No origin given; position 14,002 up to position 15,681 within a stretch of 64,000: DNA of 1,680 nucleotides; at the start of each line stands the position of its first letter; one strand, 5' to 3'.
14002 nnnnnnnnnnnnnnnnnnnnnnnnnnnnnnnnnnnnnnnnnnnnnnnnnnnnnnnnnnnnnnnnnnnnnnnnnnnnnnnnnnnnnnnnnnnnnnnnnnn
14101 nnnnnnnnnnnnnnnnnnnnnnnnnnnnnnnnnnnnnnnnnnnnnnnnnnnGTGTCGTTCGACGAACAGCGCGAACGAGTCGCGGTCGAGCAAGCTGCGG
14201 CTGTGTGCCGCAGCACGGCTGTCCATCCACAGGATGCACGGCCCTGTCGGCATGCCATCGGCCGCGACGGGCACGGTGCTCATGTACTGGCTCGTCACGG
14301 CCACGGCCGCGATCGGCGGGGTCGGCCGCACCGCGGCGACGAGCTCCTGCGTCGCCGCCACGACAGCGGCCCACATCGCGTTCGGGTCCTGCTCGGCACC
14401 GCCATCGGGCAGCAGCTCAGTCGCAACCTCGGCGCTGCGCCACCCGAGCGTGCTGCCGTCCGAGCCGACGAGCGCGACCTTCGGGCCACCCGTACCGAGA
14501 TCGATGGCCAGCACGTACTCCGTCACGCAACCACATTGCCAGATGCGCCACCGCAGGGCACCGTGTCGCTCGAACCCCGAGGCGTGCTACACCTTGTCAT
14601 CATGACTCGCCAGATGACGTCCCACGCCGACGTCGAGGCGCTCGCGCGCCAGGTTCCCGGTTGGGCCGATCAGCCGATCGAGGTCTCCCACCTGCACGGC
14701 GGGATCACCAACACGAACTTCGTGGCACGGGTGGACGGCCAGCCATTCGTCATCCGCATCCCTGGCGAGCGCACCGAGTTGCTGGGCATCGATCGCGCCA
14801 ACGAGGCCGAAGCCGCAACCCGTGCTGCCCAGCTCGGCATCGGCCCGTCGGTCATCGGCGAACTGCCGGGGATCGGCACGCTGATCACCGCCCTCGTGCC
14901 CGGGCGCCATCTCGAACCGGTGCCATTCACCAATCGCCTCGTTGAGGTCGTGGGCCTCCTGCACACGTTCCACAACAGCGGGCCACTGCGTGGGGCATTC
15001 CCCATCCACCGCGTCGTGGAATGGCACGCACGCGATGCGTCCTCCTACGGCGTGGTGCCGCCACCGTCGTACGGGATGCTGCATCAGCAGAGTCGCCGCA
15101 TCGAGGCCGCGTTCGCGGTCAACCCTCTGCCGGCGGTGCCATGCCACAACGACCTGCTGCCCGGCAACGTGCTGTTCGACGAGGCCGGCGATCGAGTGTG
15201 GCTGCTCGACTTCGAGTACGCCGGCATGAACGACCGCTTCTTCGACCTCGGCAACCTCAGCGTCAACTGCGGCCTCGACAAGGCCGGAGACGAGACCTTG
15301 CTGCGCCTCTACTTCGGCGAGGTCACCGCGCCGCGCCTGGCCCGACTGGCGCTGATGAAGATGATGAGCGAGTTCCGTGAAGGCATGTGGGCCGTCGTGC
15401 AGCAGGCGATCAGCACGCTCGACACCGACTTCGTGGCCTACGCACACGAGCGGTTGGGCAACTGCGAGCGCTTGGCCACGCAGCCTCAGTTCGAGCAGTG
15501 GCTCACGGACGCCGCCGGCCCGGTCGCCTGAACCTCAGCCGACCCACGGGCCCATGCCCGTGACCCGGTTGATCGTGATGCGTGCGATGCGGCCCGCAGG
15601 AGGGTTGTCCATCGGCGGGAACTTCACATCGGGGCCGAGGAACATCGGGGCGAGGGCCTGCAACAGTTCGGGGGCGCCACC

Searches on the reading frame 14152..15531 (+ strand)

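Call 64: search_protein_families(library=pfam, proteins=[window:14152-15531:+], max_evalue=0.00001)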
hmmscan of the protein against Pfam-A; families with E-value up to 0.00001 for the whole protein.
window:14152-15531:+ (459 aa): 2 families
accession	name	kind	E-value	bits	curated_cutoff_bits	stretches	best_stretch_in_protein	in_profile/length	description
PF01633.27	Choline_kinase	-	2.9e-18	66.7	29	1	178-369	1-203/300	Choline/ethanolamine kinase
PF01636.29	APH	-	1.8e-15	57.8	23.2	1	179-388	3-230/239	Phosphotransferase enzyme family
